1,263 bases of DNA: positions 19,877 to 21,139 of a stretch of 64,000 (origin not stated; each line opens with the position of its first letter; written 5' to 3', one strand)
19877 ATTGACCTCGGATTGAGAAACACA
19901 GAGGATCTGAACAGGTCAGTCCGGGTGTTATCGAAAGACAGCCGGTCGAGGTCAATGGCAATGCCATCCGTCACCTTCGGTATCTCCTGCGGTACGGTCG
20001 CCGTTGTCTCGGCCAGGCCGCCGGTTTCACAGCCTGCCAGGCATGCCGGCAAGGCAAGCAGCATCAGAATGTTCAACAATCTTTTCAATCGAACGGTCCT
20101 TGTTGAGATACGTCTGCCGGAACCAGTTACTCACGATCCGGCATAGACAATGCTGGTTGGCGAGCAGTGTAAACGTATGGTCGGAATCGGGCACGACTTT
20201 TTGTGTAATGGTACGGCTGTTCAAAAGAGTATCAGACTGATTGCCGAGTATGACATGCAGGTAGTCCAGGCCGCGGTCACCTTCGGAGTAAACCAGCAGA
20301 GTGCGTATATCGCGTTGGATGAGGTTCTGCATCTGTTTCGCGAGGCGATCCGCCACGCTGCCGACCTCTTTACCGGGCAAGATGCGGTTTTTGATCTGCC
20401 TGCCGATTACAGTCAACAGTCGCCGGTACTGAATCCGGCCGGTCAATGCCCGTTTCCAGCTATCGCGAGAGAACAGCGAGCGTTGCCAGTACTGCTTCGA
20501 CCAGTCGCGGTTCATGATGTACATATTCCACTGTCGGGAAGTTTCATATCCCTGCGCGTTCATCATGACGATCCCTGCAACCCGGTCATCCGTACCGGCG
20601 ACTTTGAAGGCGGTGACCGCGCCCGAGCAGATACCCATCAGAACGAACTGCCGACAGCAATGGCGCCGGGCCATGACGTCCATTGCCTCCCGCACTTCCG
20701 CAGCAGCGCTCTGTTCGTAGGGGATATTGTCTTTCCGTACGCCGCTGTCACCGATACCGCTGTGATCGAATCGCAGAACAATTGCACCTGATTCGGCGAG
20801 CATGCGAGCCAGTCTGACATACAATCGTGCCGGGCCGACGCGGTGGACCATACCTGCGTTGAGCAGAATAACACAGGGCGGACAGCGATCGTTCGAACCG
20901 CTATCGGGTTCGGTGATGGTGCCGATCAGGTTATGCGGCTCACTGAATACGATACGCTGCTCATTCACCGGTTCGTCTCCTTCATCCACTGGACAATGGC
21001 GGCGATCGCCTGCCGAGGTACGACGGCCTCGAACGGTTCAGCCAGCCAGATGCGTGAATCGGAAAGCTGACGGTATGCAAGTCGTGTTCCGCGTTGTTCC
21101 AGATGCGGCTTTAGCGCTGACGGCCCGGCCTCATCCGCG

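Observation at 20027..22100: No release domain on the assembly line; instead a Cys-elbow hydrolase paired with an Arg-elbow pseudo-hydrolase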

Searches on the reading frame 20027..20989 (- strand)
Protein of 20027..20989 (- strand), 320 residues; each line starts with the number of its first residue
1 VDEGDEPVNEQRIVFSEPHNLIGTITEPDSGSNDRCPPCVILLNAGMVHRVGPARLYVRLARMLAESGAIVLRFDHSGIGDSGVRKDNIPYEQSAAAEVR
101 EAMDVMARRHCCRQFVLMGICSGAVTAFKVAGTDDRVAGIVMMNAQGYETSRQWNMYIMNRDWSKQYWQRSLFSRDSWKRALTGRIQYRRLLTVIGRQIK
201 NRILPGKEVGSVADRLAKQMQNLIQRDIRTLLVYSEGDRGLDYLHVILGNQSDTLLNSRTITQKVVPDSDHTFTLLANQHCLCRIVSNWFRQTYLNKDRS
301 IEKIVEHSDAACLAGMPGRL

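Call 4: search_protein_families(library=ncbifam, proteins=[window:20027-20989:-], max_evalue=0.01)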
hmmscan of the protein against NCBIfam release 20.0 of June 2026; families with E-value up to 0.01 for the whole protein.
window:20027-20989:- (320 aa): 4 families
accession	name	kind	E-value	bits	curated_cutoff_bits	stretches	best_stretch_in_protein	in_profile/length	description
TIGR03100.1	hydr1_PEP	hypoth_equivalog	1.6e-33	116.2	168.45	1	12-291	4-273/274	hydrolase 1, exosortase A system-associated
NF041096.1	esterase_EstD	equivalog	7.6e-09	35.1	600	1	19-147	145-275/421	esterase EstD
TIGR03101.1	hydr2_PEP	hypoth_equivalog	0.0005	19.7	202.75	1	57-142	45-129/266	hydrolase 2, exosortase A system-associated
NF051488.1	bifunc_PcaDC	exception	0.0037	16.5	390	1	55-155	26-122/375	bifunctional 3-oxoadipate enol-lactonase/4-carboxymuconolactone decarboxylase PcaDC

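Call 5: search_protein_families(library=pfam, proteins=[window:20027-20989:-], max_evalue=0.01)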
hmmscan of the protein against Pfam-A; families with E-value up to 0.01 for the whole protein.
window:20027-20989:- (320 aa): 3 families
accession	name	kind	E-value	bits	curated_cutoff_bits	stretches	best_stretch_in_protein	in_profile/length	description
PF12146.15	Hydrolase_4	-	6.3e-09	35.9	27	1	54-150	17-114/239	Serine aminopeptidase, S33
PF00561.26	Abhydrolase_1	-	2.2e-08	34.5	25.8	1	57-168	16-127/245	alpha/beta hydrolase fold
PF12697.13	Abhydrolase_6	-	0.00024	22.3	26.3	1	55-273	12-205/217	Alpha/beta hydrolase family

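Call 8: find_homologous_proteins(query=window:20030-20968:-, max_evalue=0.001)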
Query window:20030-20968:- (313 aa): 566 proteins with E <= 0.001 among 2372 candidates; the best 120 are listed.
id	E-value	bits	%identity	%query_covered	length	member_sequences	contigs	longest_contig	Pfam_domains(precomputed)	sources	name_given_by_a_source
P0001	2.8e-210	715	100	100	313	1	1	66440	PF00561.27,PF12146.16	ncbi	-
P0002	8.0e-97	342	55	91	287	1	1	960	PF00561.27,PF12146.16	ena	-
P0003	3.2e-94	334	54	92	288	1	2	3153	PF00561.27,PF12146.16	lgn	-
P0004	3.5e-94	333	58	84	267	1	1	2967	PF12697.14,PF00561.27,PF12146.16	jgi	jgi:pimeloyl-ACP methyl ester carboxylesterase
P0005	1.1e-85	306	48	94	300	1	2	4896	PF00561.27,PF12146.16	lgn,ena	-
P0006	7.9e-84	299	48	92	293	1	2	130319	PF12697.14,PF00561.27,PF12146.16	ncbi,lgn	-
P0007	8.8e-84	299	48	90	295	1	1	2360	PF12146.16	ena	-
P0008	9.8e-84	299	48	92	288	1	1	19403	PF00561.27,PF12146.16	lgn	-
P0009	2.9e-83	298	45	92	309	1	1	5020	PF12697.14,PF00561.27,PF12146.16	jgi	-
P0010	8.8e-83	296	49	90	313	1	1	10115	PF12697.14,PF00561.27,PF12146.16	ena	-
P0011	1.7e-82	295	47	94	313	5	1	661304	PF12697.14,PF00561.27,PF12146.16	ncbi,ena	-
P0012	4.8e-82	294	47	90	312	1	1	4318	PF12697.14,PF00561.27,PF12146.16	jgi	jgi:pimeloyl-ACP methyl ester carboxylesterase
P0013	1.0e-81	293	47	92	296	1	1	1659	PF00561.27,PF12146.16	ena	-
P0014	1.0e-81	293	48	90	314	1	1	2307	PF00561.27,PF12146.16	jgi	jgi:pimeloyl-ACP methyl ester carboxylesterase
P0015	1.1e-81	292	48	90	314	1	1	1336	PF12697.14,PF12146.16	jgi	jgi:hypothetical protein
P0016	1.9e-81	292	48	90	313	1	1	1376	PF12697.14,PF00561.27,PF12146.16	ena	-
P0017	2.2e-81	291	44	96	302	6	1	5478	PF00561.27,PF12146.16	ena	-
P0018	7.2e-81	290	48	90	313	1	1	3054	PF12697.14,PF00561.27,PF12146.16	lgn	-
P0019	9.2e-81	289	48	90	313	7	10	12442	PF12697.14,PF00561.27,PF12146.16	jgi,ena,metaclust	jgi:Alpha/beta hydrolase family|metaclust:\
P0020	1.1e-80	289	46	95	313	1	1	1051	PF12697.14,PF00561.27,PF12146.16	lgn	-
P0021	1.3e-80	289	46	95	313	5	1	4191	PF00561.27,PF12146.16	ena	-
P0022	2.3e-80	288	48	90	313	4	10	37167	PF12697.14,PF00561.27,PF12146.16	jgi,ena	-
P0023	5.0e-80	287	44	95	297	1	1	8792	PF12697.14,PF00561.27,PF12146.16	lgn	-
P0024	9.4e-80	286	45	98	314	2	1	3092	PF12697.14,PF00561.27,PF12146.16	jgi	-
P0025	1.2e-79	286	47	99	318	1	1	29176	PF12697.14,PF00561.27,PF12146.16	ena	-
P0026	1.8e-79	285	47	90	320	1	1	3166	PF12146.16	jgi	jgi:pimeloyl-ACP methyl ester carboxylesterase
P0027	4.3e-79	284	45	92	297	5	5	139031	PF12697.14,PF00561.27,PF12146.16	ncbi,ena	-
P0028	4.3e-79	284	48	91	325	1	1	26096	PF00561.27,PF12146.16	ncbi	-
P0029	4.4e-79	284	45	94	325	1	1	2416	PF00561.27,PF12146.16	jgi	jgi:pimeloyl-ACP methyl ester carboxylesterase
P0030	5.5e-79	284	45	90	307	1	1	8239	PF00561.27,PF12146.16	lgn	-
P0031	9.5e-79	283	45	90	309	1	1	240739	PF00561.27,PF12146.16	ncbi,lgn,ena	-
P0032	5.1e-78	280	47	90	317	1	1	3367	PF00561.27,PF12146.16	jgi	jgi:pimeloyl-ACP methyl ester carboxylesterase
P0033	5.5e-78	280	46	91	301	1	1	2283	PF12697.14,PF00561.27,PF12146.16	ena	-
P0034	7.3e-78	280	45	90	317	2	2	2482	PF00561.27,PF12146.16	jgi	jgi:pimeloyl-ACP methyl ester carboxylesterase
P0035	9.1e-78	280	48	89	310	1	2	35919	PF00561.27,PF12146.16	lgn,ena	-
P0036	9.2e-78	280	46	90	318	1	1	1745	PF00561.27,PF12146.16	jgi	jgi:pimeloyl-ACP methyl ester carboxylesterase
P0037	9.6e-78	280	47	90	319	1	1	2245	PF12697.14,PF00561.27,PF12146.16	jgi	jgi:pimeloyl-ACP methyl ester carboxylesterase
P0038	2.4e-77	278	45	90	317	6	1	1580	PF00561.27,PF12146.16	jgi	jgi:pimeloyl-ACP methyl ester carboxylesterase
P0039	3.2e-77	278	47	90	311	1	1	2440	PF00561.27,PF12146.16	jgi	jgi:pimeloyl-ACP methyl ester carboxylesterase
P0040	3.5e-77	278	47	90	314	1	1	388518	PF12697.14,PF00561.27,PF12146.16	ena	-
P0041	5.8e-77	277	45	99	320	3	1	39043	PF12146.16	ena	-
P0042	6.9e-77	277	49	80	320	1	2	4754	PF12146.16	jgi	jgi:alpha-beta hydrolase superfamily lysophospholipase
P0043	7.8e-77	277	48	91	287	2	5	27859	PF00561.27,PF12146.16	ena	-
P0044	1.0e-76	276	46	90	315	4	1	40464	PF12146.16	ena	-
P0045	1.2e-76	276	47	91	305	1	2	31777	PF12697.14,PF00561.27,PF12146.16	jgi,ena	-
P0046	1.3e-76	276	44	96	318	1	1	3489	PF00561.27,PF12146.16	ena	-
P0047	2.1e-76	275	47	84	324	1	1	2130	PF00561.27,PF12146.16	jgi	jgi:pimeloyl-ACP methyl ester carboxylesterase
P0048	2.2e-76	275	47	88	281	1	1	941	PF12697.14,PF00561.27,PF12146.16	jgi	-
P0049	2.2e-76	275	47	90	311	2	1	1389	PF12697.14,PF00561.27,PF12146.16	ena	-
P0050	3.9e-76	274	47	87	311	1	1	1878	PF00561.27,PF12146.16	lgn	-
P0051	4.1e-76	274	43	98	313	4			PF00561.27,PF12146.16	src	-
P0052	4.2e-76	274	46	90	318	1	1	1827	PF00561.27,PF12146.16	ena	-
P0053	4.7e-76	274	45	90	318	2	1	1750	PF12146.16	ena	-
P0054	5.1e-76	274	46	90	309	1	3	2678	PF00561.27,PF12146.16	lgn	-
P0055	5.6e-76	274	42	96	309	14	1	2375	PF00561.27,PF12146.16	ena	-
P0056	7.3e-76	273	46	87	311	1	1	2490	PF00561.27,PF12146.16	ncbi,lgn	-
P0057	1.1e-75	273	47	90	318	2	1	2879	PF12697.14,PF12146.16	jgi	jgi:alpha-beta hydrolase superfamily lysophospholipase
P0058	1.3e-75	273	45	90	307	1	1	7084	PF12697.14,PF00561.27,PF12146.16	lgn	-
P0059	1.4e-75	272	46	90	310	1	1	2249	PF12697.14,PF00561.27,PF12146.16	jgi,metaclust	metaclust:\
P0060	3.6e-75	271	44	97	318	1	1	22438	PF12697.14,PF00561.27,PF12146.16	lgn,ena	-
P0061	4.0e-75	271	48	90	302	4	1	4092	PF00561.27,PF12146.16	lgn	-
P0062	1.0e-74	270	46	91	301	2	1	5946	PF12697.14,PF00561.27,PF12146.16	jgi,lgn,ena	-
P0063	1.9e-73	265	44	90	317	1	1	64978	PF12146.16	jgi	jgi:alpha-beta hydrolase superfamily lysophospholipase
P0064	3.8e-73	264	42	99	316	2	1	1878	PF12697.14,PF00561.27,PF12146.16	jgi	jgi:alpha-beta hydrolase superfamily lysophospholipase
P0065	4.7e-73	264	44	90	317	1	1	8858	PF12146.16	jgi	jgi:alpha-beta hydrolase superfamily lysophospholipase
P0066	7.1e-73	264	46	90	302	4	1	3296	PF12697.14,PF00561.27,PF12146.16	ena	-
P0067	1.0e-72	263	46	90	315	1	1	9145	PF12697.14,PF00561.27,PF12146.16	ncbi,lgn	-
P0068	2.4e-72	262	45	90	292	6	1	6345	PF12697.14,PF00561.27,PF12146.16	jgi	-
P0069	3.3e-72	261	46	90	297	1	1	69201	PF12697.14,PF00561.27,PF12146.16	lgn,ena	-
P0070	4.1e-72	261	45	90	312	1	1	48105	PF12697.14,PF00561.27,PF12146.16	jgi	jgi:alpha-beta hydrolase superfamily lysophospholipase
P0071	4.3e-72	261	46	91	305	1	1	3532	PF00561.27,PF12146.16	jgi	jgi:pimeloyl-ACP methyl ester carboxylesterase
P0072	9.1e-72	260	42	98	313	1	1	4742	PF12697.14,PF00561.27,PF12146.16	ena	-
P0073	1.5e-71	259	45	91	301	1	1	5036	PF12697.14,PF12146.16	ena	-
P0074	1.8e-71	259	44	90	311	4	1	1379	PF12697.14,PF00561.27,PF12146.16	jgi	jgi:pimeloyl-ACP methyl ester carboxylesterase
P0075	2.7e-71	258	45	83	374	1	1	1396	PF12146.16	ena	-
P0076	4.6e-71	258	42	93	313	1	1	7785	PF12697.14,PF00561.27,PF12146.16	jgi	jgi:pimeloyl-ACP methyl ester carboxylesterase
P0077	5.5e-71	257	42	96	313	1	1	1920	PF00561.27,PF12146.16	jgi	jgi:pimeloyl-ACP methyl ester carboxylesterase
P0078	7.4e-71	257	49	74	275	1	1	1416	PF12697.14,PF00561.27,PF12146.16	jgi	jgi:pimeloyl-ACP methyl ester carboxylesterase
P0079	1.5e-70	256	42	90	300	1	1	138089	PF00561.27,PF12146.16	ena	-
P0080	2.0e-70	255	42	91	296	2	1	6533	PF12146.16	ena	-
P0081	2.6e-70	255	46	87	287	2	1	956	PF00561.27,PF12146.16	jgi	jgi:pimeloyl-ACP methyl ester carboxylesterase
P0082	3.5e-70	255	48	78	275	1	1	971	PF00561.27,PF12146.16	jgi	jgi:pimeloyl-ACP methyl ester carboxylesterase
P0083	5.1e-70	254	45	92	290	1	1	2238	PF00561.27,PF12146.16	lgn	-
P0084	1.7e-69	252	43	90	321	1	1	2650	PF00561.27,PF12146.16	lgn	-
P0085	1.7e-69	252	42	92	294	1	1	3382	PF00561.27,PF12146.16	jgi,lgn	-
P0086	2.6e-68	249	43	90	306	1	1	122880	PF12697.14,PF00561.27,PF12146.16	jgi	jgi:alpha-beta hydrolase superfamily lysophospholipase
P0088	5.0e-68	248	46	75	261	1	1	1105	PF12697.14,PF00561.27,PF12146.16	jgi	jgi:pimeloyl-ACP methyl ester carboxylesterase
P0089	1.6e-67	246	44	90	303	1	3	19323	PF00561.27,PF12146.16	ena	-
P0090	8.0e-67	244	43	90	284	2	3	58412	PF12697.14,PF00561.27,PF12146.16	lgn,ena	-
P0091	9.4e-67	243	44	90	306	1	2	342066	PF12697.14,PF00561.27,PF12146.16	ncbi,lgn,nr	ncbi:MAG: alpha/beta hydrolase [Ectothiorhodospiraceae bacterium]|nr:alpha/beta hydrolase [Chromatia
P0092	1.4e-66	243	42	93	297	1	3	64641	PF12697.14,PF00561.27,PF12146.16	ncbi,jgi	ncbi:MAG: alpha/beta fold hydrolase [Planctomycetota bacterium]|jgi:dienelactone hydrolase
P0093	2.5e-66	242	42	95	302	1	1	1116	PF12697.14,PF00561.27,PF12146.16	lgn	-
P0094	3.2e-66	242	46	86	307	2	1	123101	PF00561.27,PF12146.16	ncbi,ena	-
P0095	3.4e-66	242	42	90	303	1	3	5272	PF12146.16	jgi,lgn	-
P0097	8.0e-66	240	43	91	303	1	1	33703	PF12146.16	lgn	-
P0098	4.0e-65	238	42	90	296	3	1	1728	PF12697.14,PF00561.27,PF12146.16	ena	-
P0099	6.2e-65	237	42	90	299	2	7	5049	PF12146.16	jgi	-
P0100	6.8e-65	237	53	70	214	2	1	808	PF00561.27,PF12146.16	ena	-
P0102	3.3e-64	235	44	90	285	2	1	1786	PF00561.27,PF12146.16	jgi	jgi:alpha-beta hydrolase superfamily lysophospholipase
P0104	7.1e-64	234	41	92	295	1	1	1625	PF12697.14,PF00561.27,PF12146.16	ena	-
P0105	1.0e-63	233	42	90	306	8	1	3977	PF12697.14,PF00561.27,PF12146.16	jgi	jgi:pimeloyl-ACP methyl ester carboxylesterase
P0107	1.8e-63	233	42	86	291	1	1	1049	PF00561.27,PF12146.16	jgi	jgi:hypothetical protein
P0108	3.2e-63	232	41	93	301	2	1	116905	PF12697.14,PF00561.27,PF12146.16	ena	-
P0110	5.1e-63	231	41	90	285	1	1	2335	PF00561.27,PF12146.16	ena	-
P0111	7.2e-63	231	41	92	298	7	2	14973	PF00561.27,PF12146.16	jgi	jgi:pimeloyl-ACP methyl ester carboxylesterase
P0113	3.9e-62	228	40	91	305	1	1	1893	PF12697.14,PF00561.27,PF12146.16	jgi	jgi:pimeloyl-ACP methyl ester carboxylesterase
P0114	4.3e-62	228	44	86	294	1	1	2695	PF00561.27,PF12146.16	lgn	-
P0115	4.9e-62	228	40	96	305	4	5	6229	PF00561.27,PF12146.16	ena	-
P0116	5.2e-62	228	44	80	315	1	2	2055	PF12697.14,PF12146.16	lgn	-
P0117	5.7e-62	228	41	91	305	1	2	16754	PF12697.14,PF00561.27,PF12146.16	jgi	jgi:pimeloyl-ACP methyl ester carboxylesterase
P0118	5.9e-62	228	42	90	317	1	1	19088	PF12146.16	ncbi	-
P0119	6.6e-62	228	40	90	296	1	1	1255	PF12697.14,PF00561.27,PF12146.16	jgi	jgi:pimeloyl-ACP methyl ester carboxylesterase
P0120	1.1e-61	227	41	90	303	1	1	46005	PF00561.27,PF12146.16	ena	-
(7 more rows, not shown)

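Call 13: find_encoding_contigs(protein=P0001, flank=1000, max_places=3)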
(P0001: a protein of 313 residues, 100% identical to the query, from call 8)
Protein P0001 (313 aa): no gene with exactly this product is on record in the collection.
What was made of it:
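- Tried and rejected: Exact look-up of the Cys protein's contig found nothing on record (call 13).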

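Call 14: find_related_loci(query=P0001, collection=genome_contigs, flank=10000)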
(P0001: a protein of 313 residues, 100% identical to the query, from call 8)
Query P0001 (313 aa) in genome_contigs; peptide patterns used: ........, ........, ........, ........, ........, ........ (x = any residue, [..] = any of these).
60 stretches matched a pattern, but none encodes a relative of the query by tblastn (E <= 1e-3).
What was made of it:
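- Tried and rejected: The single-protein scan of genome contigs found no relatives (call 14).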

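Call 16: find_related_loci(query=A1, collection=genome_contigs, flank=10000)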
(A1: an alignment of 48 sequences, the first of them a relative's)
Query A1 (313 aa) in genome_contigs; peptide patterns used: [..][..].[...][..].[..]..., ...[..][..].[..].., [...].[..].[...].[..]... (x = any residue, [..] = any of these).
599 stretches matched a pattern (row limit reached: there are more); 515 encode a relative of the query (tblastn E <= 1e-3); the best 80 are kept; 80 distinct loci.
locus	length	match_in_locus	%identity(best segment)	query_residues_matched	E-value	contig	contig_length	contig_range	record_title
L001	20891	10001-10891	47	1-295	6e-88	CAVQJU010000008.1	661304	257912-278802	MAG: uncultured Acidobacteriota bacterium isolate MFD02242.bin.2.39 genome assembly, contig: contig_20465, whole genome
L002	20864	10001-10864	48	1-289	5e-88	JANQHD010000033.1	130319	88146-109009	MAG: Phycisphaeraceae bacterium isolate PL23b_bin.82 k99_2040722, whole genome shotgun sequence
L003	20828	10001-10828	45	8-283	6e-83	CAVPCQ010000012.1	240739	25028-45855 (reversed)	MAG: uncultured Acidobacteriota bacterium isolate MFD00032.bin.3.232 genome assembly, contig: contig_24006, whole genome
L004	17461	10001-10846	48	1-284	3e-81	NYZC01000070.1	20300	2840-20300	MAG: Phycisphaeraceae bacterium isolate ARS65 MHASMcontig_395092, whole genome shotgun sequence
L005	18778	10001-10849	39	4-283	8e-70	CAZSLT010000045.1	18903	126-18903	MAG TPA_asm: uncultured Phycisphaeraceae bacterium isolate SRP329715_co2_96 genome assembly, contig: NODE_5718_length_18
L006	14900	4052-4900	42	1-283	3e-67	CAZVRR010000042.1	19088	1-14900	MAG TPA_asm: uncultured Planctomycetales bacterium isolate binchicken_co115_36 genome assembly, contig: NODE_4584_length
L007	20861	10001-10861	40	1-287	6e-67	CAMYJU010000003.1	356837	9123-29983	MAG: uncultured Gammaproteobacteria bacterium isolate ES_Gamma_036 genome assembly, contig: scaffold_13, whole genome sh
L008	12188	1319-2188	40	1-284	4e-65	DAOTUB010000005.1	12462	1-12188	MAG TPA_asm: Anaerolineae bacterium isolate F17_41 k129_2483114, whole genome shotgun sequence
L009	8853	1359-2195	42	1-282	4e-64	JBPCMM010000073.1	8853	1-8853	MAG: Pyrinomonadaceae bacterium isolate TH_ant_mag_104 S1Ck127_5006580_flag_0_multi_23.9725_len_8853, whole genome shotg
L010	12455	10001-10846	43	2-285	1e-62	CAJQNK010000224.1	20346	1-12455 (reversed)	uncultured bacterium isolate 10_20180412_Bin_METABAT_171_1 genome assembly, contig: c_000007237839, whole genome shotgun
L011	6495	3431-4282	38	1-283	5e-63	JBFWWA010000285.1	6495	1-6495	MAG: Planctomycetaceae bacterium isolate CA_2019_TPBS_106 NODE_43134_length_6495_cov_3.601288_TPBS, whole genome shotgun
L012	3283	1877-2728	40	14-297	5e-63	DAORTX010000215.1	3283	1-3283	MAG TPA_asm: Usitatibacteraceae bacterium isolate AMR_MDS_5280 NODE_39942_length_3283_cov_8.390644, whole genome shotgun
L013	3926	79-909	39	1-282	5e-62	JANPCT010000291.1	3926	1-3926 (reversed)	MAG: Acidobacteriota bacterium isolate VAR_78_metabat_474 VAR_78_k141_3863425, whole genome shotgun sequence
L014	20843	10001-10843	38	1-282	7e-61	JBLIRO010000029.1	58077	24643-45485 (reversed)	MAG: bacterium isolate MG1_202111_bin_529 MG1_202111_bin_529_scaffold_29, whole genome shotgun sequence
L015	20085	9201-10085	38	1-282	7e-61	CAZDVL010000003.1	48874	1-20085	MAG TPA_asm: uncultured Anaerolineaceae bacterium isolate binchicken_co235_187 genome assembly, contig: NODE_1713_length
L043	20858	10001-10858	37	1-284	1e-54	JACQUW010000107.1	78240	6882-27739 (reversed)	MAG: Deltaproteobacteria bacterium isolate NC_groundwater_1447_Ag_S-0.65um_55_23 S_p65_S5_coassembly_k141_1273291, whole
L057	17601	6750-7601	37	2-283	3e-50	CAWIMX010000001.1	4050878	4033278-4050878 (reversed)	MAG: uncultured Acidobacteriota bacterium isolate MFD04944.bin.1.227 genome assembly, contig: contig_15156, whole genome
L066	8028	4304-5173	33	1-297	9e-48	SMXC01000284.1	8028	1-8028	MAG: Caldithrix sp. isolate N075bin58 k141_1428070, whole genome shotgun sequence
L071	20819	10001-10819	37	1-279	3e-46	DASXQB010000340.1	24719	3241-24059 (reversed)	MAG TPA_asm: Polyangia bacterium isolate SMAG_U5423 k141_3774877, whole genome shotgun sequence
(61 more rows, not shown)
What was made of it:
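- One search pattern used in call 16 contained G[LI]CSG and so biases that set towards Cys.
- Tried and rejected: The scan with an alignment worked (call 16).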

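Call 21: search_protein_families(library=pfam, proteins=[L014:6235-7689:+, L014:7686-9038:+, L014:10962-13352:+, L071:4421-7240:+, L071:7953-8648:+, L071:8730-9821:+, L066:468-3143:+, L057:6683-8365:+, L043:5069-7039:+, L043:7171-9138:+], max_evalue=0.0001)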
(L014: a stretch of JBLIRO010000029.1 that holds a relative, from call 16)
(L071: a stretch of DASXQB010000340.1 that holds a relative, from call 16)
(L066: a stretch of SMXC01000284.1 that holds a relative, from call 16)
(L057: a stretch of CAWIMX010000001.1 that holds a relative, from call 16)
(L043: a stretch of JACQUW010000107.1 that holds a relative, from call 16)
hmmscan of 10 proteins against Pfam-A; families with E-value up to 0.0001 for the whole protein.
L014:6235-7689:+ (484 aa): 1 family
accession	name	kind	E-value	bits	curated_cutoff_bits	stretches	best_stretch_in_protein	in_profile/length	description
PF04932.20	Wzy_C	-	1.6e-22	80.4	31.7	1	260-405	4-149/149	O-Antigen ligase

L014:7686-9038:+ (450 aa): 2 families
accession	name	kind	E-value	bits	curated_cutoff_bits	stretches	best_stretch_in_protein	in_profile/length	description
PF05935.17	Arylsulfotrans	-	1.3e-18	67.7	24.2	1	67-349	22-335/374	Arylsulfotransferase (ASST)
PF14269.12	Arylsulfotran_2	-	4.1e-09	36.7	27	1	138-347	60-281/301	Arylsulfotransferase (ASST)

L014:10962-13352:+ (796 aa): 3 families
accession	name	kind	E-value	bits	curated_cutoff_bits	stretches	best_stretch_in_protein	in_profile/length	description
PF11308.14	Glyco_hydro_129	-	1.8e-25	90.1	25.6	2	652-760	215-323/324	Glycosyl hydrolases related to GH101 family, GH129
PF02018.23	CBM_4_9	-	1e-11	45.8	25.9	1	32-159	2-122/136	Carbohydrate binding domain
PF18952.6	DUF5696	-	6.3e-11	41.9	25.6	1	719-790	544-612/612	Family of unknown function (DUF5696)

L071:4421-7240:+ (939 aa): 5 families
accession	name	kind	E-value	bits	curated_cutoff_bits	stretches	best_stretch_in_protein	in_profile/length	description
PF01580.24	FtsK_SpoIIIE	-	3.1e-69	233.3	24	1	500-768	2-221/221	FtsK/SpoIIIE family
PF17854.6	FtsK_alpha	-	2.7e-32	111.4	22.9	1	392-492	1-101/101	FtsK alpha domain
PF09397.16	FtsK_gamma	-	1.5e-29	101.9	30.6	1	870-929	3-62/63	Ftsk gamma domain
PF13491.11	FtsK_4TM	-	1.8e-11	44.5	23.1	1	17-167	3-167/171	4TM region of DNA translocase FtsK/SpoIIIE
PF01935.23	DUF87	-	9.7e-05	23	23.2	0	525-576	10-60/220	Helicase HerA, central domain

L071:7953-8648:+ (231 aa): 1 family
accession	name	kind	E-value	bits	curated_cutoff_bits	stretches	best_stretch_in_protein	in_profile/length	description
PF03548.22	LolA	-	2.7e-25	89.4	23.6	1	50-213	5-163/165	Outer membrane lipoprotein carrier protein LolA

L071:8730-9821:+ (363 aa): 0 families

L066:468-3143:+ (891 aa): 2 families
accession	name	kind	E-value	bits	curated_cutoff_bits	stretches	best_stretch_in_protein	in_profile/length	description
PF12228.14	DUF3604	-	1.2e-11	44.3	20.4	1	598-700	131-244/591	Protein of unknown function (DUF3604)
PF04616.20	Glyco_hydro_43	-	1.9e-07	31.1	32.2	0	231-283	106-161/288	Glycosyl hydrolases family 43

L057:6683-8365:+ (560 aa): 4 families
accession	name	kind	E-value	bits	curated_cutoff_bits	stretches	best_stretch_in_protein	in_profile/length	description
PF13489.12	Methyltransf_23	-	5.3e-09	36.5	27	1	381-532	24-162/164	Methyltransferase domain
PF08241.18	Methyltransf_11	-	1.8e-06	28.9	21.2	1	391-487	1-95/95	Methyltransferase domain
PF08242.18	Methyltransf_12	-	1.9e-06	28.9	30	1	399-484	9-97/98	Methyltransferase domain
PF13649.12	Methyltransf_25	-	3.3e-06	28.1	27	1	390-483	1-97/97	Methyltransferase domain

L043:5069-7039:+ (656 aa): 1 family
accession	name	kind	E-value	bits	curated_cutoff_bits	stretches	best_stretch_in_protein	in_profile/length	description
PF04055.27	Radical_SAM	-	5.9e-09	36.8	29.5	1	296-457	2-164/166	Radical SAM superfamily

L043:7171-9138:+ (655 aa): 2 families
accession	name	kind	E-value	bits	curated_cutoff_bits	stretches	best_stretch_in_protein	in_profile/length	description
PF02310.24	B12-binding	-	1.8e-09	37.9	32.1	1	18-141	4-120/121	B12 binding domain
PF04055.27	Radical_SAM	-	3.4e-07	31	29.5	1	202-363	3-160/166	Radical SAM superfamily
